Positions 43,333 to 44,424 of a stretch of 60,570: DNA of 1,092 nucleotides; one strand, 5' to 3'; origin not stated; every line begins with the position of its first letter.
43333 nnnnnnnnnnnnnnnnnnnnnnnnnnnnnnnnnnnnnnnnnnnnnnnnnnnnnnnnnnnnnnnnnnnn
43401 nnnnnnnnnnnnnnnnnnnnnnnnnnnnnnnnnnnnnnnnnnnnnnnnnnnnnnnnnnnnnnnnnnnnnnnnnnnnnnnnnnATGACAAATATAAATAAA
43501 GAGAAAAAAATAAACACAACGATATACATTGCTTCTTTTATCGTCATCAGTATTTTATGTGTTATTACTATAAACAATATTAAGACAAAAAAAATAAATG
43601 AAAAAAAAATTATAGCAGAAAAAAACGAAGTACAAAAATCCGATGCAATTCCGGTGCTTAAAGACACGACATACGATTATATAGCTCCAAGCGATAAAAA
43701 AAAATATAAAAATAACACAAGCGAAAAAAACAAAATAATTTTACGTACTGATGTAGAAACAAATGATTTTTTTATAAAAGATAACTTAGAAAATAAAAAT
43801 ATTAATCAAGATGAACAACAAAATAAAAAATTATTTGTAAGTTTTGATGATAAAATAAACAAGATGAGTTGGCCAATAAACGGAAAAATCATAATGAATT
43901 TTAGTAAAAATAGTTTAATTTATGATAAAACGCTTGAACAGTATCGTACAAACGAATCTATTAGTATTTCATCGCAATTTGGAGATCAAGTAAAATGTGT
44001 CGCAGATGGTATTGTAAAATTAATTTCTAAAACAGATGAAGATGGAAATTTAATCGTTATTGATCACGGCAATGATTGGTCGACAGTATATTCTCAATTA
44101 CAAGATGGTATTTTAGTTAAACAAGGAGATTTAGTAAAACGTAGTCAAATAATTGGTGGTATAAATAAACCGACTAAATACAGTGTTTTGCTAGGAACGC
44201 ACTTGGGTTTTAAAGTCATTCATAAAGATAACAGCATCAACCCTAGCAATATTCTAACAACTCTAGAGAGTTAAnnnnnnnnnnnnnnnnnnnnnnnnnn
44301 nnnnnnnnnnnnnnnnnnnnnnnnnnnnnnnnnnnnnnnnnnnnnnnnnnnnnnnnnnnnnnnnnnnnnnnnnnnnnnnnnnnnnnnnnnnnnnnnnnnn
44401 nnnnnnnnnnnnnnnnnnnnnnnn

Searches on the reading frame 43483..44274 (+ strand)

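Call 33: search_protein_families(library=pfam, proteins=[window:43483-44274:+], max_evalue=0.001)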
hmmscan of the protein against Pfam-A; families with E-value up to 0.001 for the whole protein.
window:43483-44274:+ (263 aa): 1 family
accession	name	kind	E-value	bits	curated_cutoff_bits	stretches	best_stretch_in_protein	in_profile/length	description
PF01551.29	Peptidase_M23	-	7.9e-17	61.7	28.7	1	157-254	3-96/96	Peptidase family M23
